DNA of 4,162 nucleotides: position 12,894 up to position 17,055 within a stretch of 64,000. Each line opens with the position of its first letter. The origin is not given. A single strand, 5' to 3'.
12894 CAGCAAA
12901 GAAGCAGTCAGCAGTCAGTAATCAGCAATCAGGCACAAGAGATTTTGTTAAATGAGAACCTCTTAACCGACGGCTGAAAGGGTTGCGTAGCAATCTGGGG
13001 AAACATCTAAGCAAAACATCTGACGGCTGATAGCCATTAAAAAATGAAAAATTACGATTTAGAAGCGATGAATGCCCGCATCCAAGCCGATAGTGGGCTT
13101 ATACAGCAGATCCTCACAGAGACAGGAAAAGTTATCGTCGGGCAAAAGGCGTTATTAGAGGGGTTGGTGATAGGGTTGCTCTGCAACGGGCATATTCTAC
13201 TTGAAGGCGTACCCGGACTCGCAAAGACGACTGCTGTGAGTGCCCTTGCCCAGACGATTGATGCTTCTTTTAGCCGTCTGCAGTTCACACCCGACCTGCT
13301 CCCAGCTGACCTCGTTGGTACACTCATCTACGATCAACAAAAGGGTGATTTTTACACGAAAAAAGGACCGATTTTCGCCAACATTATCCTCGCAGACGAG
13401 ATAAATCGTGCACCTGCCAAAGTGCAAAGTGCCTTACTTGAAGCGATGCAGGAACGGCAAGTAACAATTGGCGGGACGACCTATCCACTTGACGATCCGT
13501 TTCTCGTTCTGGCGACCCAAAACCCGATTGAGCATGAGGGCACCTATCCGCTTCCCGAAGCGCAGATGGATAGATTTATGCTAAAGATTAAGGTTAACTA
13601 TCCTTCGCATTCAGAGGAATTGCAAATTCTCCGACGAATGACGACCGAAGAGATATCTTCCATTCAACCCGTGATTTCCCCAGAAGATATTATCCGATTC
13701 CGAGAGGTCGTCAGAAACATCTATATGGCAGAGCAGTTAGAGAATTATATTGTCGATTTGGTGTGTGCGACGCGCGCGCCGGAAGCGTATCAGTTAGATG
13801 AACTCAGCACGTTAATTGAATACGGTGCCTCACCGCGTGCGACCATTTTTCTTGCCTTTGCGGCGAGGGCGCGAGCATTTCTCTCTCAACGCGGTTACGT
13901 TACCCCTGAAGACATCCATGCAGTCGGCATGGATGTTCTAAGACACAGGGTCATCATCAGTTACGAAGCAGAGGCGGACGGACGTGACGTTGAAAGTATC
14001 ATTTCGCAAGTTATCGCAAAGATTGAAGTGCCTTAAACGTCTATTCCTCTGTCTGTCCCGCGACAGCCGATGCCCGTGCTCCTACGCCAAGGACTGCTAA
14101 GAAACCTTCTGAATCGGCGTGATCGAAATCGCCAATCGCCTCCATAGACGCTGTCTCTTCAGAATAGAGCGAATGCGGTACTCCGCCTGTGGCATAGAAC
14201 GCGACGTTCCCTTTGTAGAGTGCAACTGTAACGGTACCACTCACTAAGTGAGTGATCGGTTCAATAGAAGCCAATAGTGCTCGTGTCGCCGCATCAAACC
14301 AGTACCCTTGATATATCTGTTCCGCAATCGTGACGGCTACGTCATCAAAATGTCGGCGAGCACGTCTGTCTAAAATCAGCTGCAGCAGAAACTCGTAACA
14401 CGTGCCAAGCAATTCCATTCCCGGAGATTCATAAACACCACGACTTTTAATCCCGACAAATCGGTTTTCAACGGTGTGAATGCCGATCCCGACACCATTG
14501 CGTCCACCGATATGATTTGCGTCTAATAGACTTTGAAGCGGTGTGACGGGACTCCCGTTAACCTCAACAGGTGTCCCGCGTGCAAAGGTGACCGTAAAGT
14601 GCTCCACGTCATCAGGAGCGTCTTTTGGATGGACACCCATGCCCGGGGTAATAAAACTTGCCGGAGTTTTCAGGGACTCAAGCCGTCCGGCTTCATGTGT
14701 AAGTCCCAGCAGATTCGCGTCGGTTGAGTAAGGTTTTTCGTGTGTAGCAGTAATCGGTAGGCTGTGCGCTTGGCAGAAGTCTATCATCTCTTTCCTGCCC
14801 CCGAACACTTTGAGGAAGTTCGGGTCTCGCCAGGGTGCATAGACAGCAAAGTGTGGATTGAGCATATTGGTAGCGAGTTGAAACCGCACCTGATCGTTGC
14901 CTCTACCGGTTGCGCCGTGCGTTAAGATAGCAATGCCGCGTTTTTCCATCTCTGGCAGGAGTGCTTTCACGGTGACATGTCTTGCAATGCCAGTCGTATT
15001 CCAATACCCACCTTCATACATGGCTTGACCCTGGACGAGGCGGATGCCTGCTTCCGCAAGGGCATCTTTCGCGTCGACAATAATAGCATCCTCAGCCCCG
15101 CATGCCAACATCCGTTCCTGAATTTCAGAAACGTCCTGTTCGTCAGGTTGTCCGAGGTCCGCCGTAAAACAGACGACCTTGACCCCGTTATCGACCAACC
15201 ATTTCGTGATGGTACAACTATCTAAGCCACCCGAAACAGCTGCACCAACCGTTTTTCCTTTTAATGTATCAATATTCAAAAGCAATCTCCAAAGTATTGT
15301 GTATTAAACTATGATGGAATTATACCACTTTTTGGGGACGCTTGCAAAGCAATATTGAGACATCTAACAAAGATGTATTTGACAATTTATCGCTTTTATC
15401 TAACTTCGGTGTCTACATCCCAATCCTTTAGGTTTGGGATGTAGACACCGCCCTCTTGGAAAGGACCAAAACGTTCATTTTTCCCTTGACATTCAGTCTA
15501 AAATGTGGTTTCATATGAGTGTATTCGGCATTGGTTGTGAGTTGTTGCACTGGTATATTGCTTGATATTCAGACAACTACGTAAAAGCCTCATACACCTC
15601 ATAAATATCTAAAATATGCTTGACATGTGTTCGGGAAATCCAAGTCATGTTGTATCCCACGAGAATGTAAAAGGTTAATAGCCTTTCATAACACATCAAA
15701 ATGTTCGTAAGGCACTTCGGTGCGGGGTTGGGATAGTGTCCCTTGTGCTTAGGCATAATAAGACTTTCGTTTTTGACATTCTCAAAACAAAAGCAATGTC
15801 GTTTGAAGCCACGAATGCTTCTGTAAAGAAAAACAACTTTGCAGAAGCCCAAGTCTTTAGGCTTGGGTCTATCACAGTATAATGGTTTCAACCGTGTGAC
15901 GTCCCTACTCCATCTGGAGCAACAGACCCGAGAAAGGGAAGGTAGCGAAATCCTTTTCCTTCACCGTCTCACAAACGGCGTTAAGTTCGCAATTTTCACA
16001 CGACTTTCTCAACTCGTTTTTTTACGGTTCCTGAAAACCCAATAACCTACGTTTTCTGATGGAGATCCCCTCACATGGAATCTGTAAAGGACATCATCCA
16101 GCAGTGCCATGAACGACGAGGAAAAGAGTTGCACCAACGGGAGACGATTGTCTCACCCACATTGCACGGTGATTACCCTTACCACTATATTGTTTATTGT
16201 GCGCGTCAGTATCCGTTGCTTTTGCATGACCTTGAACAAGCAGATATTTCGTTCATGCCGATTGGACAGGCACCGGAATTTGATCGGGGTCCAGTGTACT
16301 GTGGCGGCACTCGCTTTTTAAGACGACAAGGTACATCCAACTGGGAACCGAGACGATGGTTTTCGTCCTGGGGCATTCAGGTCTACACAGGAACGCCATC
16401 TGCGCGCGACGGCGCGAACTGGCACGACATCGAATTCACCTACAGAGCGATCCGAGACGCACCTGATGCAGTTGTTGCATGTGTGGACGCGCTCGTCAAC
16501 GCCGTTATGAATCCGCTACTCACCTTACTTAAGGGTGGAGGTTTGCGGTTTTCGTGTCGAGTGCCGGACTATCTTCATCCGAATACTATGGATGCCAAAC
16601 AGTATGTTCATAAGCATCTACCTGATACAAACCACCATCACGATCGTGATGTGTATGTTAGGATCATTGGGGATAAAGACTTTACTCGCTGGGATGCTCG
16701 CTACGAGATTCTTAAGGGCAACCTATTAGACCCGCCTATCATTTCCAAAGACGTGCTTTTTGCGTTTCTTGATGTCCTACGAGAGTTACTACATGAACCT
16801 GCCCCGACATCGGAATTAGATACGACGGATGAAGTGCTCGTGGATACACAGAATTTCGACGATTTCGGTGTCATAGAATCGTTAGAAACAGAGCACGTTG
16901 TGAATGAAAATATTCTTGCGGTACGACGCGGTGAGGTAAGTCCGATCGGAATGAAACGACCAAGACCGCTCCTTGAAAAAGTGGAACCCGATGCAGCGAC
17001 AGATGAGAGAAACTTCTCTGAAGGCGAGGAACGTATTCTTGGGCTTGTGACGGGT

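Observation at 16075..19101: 1008-aa orphan protein next to the Type III RM system, with a possible degenerate primase-polymerase N-terminus, a Cys cluster and a wHTH tail.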

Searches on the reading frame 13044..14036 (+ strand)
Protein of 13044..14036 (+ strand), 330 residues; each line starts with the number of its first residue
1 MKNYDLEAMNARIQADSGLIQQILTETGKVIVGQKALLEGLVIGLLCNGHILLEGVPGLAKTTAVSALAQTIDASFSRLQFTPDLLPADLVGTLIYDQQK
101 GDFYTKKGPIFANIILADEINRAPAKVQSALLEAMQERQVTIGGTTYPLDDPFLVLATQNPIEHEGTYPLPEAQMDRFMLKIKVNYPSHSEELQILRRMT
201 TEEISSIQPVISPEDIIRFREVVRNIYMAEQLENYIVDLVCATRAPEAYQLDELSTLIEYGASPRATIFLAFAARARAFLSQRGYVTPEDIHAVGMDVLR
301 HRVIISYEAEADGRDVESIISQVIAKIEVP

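Call 4: search_protein_families(library=pfam, proteins=[window:13044-14036:+], max_evalue=0.01)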
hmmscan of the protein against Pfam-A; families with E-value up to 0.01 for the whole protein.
window:13044-14036:+ (330 aa): 8 families
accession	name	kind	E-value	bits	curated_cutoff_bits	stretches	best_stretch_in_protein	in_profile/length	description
PF07726.17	AAA_3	-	5.4e-66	220.9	27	1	50-180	1-131/131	ATPase family associated with various cellular activities (AAA)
PF17863.7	AAA_lid_2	-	1.1e-20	73.5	22.7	1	256-322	7-73/74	AAA lid domain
PF20030.5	bpMoxR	-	8.7e-14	51.5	27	1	20-197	3-179/205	MoxR domain in the MoxR-vWA-beta-propeller ternary systems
PF07728.20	AAA_5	-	1.9e-13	51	22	1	50-178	1-139/139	AAA domain (dynein-related subfamily)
PF00493.29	MCM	-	1.4e-06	28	23.3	1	48-163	57-175/224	MCM P-loop domain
PF05496.18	RuvB_N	-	1.8e-05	25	27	1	49-142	34-115/159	Holliday junction DNA helicase RuvB P-loop domain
PF00004.35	AAA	-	2.8e-05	25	21.2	1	51-183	1-128/131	ATPase family associated with various cellular activities (AAA)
PF00158.32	Sigma54_activat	-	0.00071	19.7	20.2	1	86-163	61-146/168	Sigma-54 interaction domain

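Call 5: search_protein_families(library=ncbifam, proteins=[window:13044-14036:+], max_evalue=0.01)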
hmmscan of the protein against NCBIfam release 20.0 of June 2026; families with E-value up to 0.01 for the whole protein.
window:13044-14036:+ (330 aa): 8 families
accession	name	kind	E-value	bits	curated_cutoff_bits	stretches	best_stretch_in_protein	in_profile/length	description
TIGR02031.1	BchD-ChlD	equivalog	1.1e-12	47.5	499.55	1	105-309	82-277/608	magnesium chelatase ATPase subunit D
NF047784.1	MadB_ATPase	equivalog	1.1e-07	31.4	475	1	114-249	141-264/298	MadB family AAA-type ATPase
TIGR02442.1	Cob-chelat-sub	hypoth_equivalog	1.4e-07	30.3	779.45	1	113-304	129-311/641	putative cobaltochelatase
TIGR02640.1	gas_vesic_GvpN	equivalog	2.2e-05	24.1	266.8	1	117-211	111-209/262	gas vesicle protein GvpN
NF000868.0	PRK00080.1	equivalog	0.00018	20.5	282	1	49-142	52-133/330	Holliday junction branch migration DNA helicase RuvB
TIGR00635.1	ruvB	equivalog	0.00038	19.6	299.05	1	49-142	31-112/305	Holliday junction branch migration DNA helicase RuvB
TIGR02030.1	BchI-ChlI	equivalog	0.00085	18.6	466.95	0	248-324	260-336/337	magnesium chelatase ATPase subunit I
NF049963.1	RespRegFlgRCampy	domain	0.0059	15.5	750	1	114-150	231-267/429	fla regulon two-component system response regulator FlgR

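Call 6: search_protein_families(library=padloc, proteins=[window:13044-14036:+], max_evalue=0.01)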
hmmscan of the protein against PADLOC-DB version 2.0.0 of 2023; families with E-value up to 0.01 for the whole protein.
window:13044-14036:+ (330 aa): 2 families
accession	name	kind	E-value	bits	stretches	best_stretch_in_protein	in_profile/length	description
PDLC04690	PDC-M51B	-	0.00079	17.2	0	249-320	101-168/191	-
PDLC04140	mad8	-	0.002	15.7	1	28-261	7-207/314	mads_8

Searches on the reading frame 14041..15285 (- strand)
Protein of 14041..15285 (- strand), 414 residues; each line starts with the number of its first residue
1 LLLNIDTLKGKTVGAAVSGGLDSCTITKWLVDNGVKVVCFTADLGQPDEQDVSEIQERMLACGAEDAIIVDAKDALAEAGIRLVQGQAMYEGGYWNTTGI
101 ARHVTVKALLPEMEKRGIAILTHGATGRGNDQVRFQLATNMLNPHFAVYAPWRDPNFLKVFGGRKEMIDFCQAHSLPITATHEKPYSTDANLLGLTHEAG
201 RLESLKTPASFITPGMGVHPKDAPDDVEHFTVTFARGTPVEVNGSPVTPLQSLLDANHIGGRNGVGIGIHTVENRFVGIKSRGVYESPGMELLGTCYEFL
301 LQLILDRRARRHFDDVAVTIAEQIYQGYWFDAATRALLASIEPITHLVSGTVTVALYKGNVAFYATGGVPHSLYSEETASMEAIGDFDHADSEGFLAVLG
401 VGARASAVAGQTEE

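Call 4: search_protein_families(library=pfam, proteins=[window:14041-15285:-], max_evalue=0.01)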
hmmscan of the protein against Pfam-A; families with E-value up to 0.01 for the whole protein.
window:14041-15285:- (414 aa): 4 families
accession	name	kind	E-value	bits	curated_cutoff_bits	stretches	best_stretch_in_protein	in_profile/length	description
PF20979.2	Arginosuc_syn_C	-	7.5e-47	160.2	27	1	186-403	1-216/219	Arginosuccinate synthase C-terminal domain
PF00764.25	Arginosuc_synth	-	2.7e-36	125.5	27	1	15-177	4-162/162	Arginosuccinate synthase N-terminal HUP domain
PF00733.27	Asn_synthase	-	0.00028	21.1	21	1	12-100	19-105/354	Asparagine synthase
PF06508.19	QueC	-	0.00094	19.2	22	1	17-73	6-61/210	Queuosine biosynthesis protein QueC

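Call 5: search_protein_families(library=ncbifam, proteins=[window:14041-15285:-], max_evalue=0.01)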
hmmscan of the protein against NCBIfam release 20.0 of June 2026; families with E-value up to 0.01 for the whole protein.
window:14041-15285:- (414 aa): 7 families
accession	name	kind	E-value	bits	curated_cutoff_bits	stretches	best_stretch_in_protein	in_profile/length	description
TIGR00032.1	argG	equivalog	3.7e-109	365.6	268.2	1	13-403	2-386/394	argininosuccinate synthase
NF001770.0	PRK00509.1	equivalog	6.8e-103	344.8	334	1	13-407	7-395/401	argininosuccinate synthase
NF003779.0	PRK05370.1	equivalog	7.4e-85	285.4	657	1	9-387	10-395/448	argininosuccinate synthase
NF010392.0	PRK13820.1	equivalog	1.8e-64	218.2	512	1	11-404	3-386/395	argininosuccinate synthase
NF003385.0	PRK04527.1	equivalog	2.4e-49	168.1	603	1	11-403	4-389/401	argininosuccinate synthase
NF038212.1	argG_rel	exception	3.1e-20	72.3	425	1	12-364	16-359/381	argininosuccinate synthase-related protein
TIGR00364.1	TIGR00364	equivalog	0.00046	19.8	150.3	1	17-71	5-58/201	7-cyano-7-deazaguanine synthase QueC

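Call 6: search_protein_families(library=padloc, proteins=[window:14041-15285:-], max_evalue=0.01)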
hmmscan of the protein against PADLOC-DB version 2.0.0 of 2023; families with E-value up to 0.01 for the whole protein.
window:14041-15285:- (414 aa): 0 families

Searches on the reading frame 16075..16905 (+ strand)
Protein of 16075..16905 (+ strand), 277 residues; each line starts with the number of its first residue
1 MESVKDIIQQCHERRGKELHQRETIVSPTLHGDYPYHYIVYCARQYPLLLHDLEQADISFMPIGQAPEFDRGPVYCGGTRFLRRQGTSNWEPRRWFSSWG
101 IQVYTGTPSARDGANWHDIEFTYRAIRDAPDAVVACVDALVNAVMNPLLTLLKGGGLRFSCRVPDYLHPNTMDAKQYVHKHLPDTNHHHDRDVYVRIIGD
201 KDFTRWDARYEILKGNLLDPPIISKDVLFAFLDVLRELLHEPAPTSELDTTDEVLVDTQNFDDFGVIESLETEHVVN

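Call 33: search_solved_structures(query=A2, max_evalue=10, show_alignments=2)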
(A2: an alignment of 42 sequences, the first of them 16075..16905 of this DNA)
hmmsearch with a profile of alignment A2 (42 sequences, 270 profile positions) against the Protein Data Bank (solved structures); distinct sequences matched with E-value up to 10: 0.

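Call 41: predict_structure(alignment_id=A2)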
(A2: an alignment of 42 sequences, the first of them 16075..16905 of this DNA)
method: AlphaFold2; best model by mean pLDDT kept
length: 277 residues; sequences in the alignment: 42
mean_pLDDT: 90.4   pTM: 0.85
mean pLDDT of the five models: 90.4, 89.9, 89.8, 89.7, 88.7
residues with pLDDT >= 90: 214; 70-90: 32; 50-70: 23; < 50: 8
segments of 3 or more residues with pLDDT < 50: 263-269
pLDDT, mean of each block of 10 residues (from residue 1): 85 95 95 87 97 98 96 87 96 96 98 98 98 97 98 98 98 96 80 97 98 98 98 98 79 54 49 55
secondary structure, 60 per line:
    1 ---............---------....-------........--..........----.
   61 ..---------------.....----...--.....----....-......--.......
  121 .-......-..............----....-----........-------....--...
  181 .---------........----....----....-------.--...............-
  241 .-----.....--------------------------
elements in order: H4-15 E25-28 E36-43 E46-49 H50-55 E60-62 H78-82 H92-96 E101-104 E106-111 E114-121 H123-128 H130-143 E148-151 E157-164 H172-175 E178-181 E191-198 E203-206 E211-214 H225-239 H247-251

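Call 44: fold_search(model_id=the predicted structure, library=pdb)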
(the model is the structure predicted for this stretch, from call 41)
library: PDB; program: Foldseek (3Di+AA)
matches with E <= 10: 445; with E <= 0.001: 0
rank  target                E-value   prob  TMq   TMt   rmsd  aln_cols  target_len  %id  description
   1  6jop                  7.9e-03  0.93  0.32  0.32  10.9       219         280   10  Crystal structures of phage NrS-1 N300-dNTPs-Mg2+ complex provide molecular mechanisms for substrate specificity (released 2019-06-26)
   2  6a9w                  1.4e-02  0.95  0.34  0.34   6.9       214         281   10  Structure of the bifunctional DNA primase-polymerase from phage NrS-1 (released 2019-03-13)
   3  6jon                  2.9e-02  0.77  0.32  0.32  10.8       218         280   11  Crystal structures of phage NrS-1 N300-dNTPs-Mg2+ complex provide molecular mechanisms for substrate specificity (released 2019-06-26)
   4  2r9l_B                1.0e-01  0.13  0.17  0.17  15.9       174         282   11  Polymerase Domain from Mycobacterium tuberculosis Ligase D in complex with DNA (released 2008-01-08)
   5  2r9l_A                2.1e-01  0.09  0.17  0.16  16.0       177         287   11  Polymerase Domain from Mycobacterium tuberculosis Ligase D in complex with DNA (released 2008-01-08)
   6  4mky_A                2.6e-01  0.09  0.17  0.16  15.6       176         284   11  Polymerase Domain from Mycobacterium tuberculosis Ligase D in complex with an annealed double-strand DNA break. (released 2013-12-11)
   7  2iru_A                2.9e-01  0.07  0.16  0.15  15.7       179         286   11  Crystal Structure of the Polymerase Domain from Mycobacterium tuberculosis Ligase D (released 2007-01-02)
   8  7p9j_C                3.3e-01  0.16  0.27  0.32  10.8       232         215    8  Prim-Pol Domain of CRISPR-associated Prim-Pol (CAPP) from Marinitoga sp. 1137 - Primer Initiation Complex (released 2022-05-04)
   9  7nqe                  5.3e-01  0.05  0.20  0.23  15.9       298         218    8  Prim-Pol Domain of CRISPR-associated Prim-Pol (CAPP) from Marinitoga sp. 1137 with dGTP (released 2022-05-04)
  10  1iwg                  6.0e-01  0.18  0.12  0.04   4.7        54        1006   11  Crystal structure of Bacterial Multidrug Efflux transporter AcrB (released 2002-10-23)
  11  6ows_A                6.7e-01  0.15  0.12  0.04   4.8        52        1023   15  Cryo-EM structure of an Acinetobacter baumannii multidrug efflux pump (released 2019-06-19)
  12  4zjq_C                6.7e-01  0.11  0.12  0.04   7.5        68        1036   12  Crystal structure of AcrB deletion mutant in complex with antibiotic in P21 space group (released 2016-07-27)
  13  7nqd_B                7.1e-01  0.09  0.25  0.30  13.6       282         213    9  Prim-Pol Domain of CRISPR-associated Prim-Pol (CAPP) from Marinitoga sp. 1137 (released 2022-05-04)
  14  4ziw_C                7.6e-01  0.10  0.13  0.04   7.4        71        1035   11  Crystal structure of AcrB deletion mutant in P21 space group (released 2016-07-27)
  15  3ab4_F                8.5e-01  0.08  0.13  0.20   7.3        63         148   22  Crystal structure of feedback inhibition resistant mutant of aspartate kinase from Corynebacterium glutamicum in compl (released 2010-06-23)
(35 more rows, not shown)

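Call 49: fold_search(model_id=the predicted structure, library=viral)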
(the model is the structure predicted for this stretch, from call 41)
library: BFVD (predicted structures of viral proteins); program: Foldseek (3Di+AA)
matches with E <= 10: 316; with E <= 0.001: 26
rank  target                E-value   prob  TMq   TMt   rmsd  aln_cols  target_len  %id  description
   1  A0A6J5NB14            4.4e-08  1.00  0.54  0.23   4.8       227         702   18  AAA domain containing protein [uncultured Caudovirales phage]
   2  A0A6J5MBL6            2.1e-07  1.00  0.57  0.22   3.6       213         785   13  DNA primase/polymerase, bifunctional, N-terminal [uncultured Caudovirales phage]
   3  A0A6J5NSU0            9.6e-07  1.00  0.51  0.20   4.7       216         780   14  DNA primase/polymerase, bifunctional, N-terminal [uncultured Caudovirales phage]
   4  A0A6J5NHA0            3.5e-06  1.00  0.44  0.19   5.3       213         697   13  DNA primase/polymerase, bifunctional, N-terminal [uncultured Caudovirales phage]
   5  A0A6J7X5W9            4.5e-06  1.00  0.48  0.20   7.4       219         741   10  DNA primase/polymerase bifunctional N-terminal domain-containing protein [uncultured Caudovirales phage]
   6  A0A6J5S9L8            9.7e-06  1.00  0.43  0.18   5.5       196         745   12  Virulence-associated E [uncultured Caudovirales phage]
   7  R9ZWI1                1.7e-05  1.00  0.54  0.46   4.8       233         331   11  Bifunctional DNA primase/polymerase [Cellulophaga phage phi17:2]
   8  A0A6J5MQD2            3.2e-05  1.00  0.40  0.17  11.6       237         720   17  Prim_Pol domain containing protein [uncultured Caudovirales phage]
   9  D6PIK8                3.2e-05  1.00  0.33  0.32   7.1       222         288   13  (no name in the UniProt tables at hand)
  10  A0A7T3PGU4            5.1e-05  1.00  0.48  0.17   6.5       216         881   14  DNA primase/polymerase [Achromobacter phage vB_AchrS_AchV4]
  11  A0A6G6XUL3            8.7e-05  1.00  0.39  0.16   6.1       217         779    9  (no name in the UniProt tables at hand)
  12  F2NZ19                1.4e-04  1.00  0.37  0.13   9.0       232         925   16  Complete DpAV4 genome [Diadromus pulchellus ascovirus 4a]
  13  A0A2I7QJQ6            1.5e-04  1.00  0.37  0.15   8.2       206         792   16  (no name in the UniProt tables at hand)
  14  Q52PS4                1.5e-04  1.00  0.35  0.14   8.3       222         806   13  Possible integrase [Xanthomonas phage Xp15]
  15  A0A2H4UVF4            1.9e-04  1.00  0.34  0.12  17.0       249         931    9  D5 family helicase-primase [Bodo saltans virus]
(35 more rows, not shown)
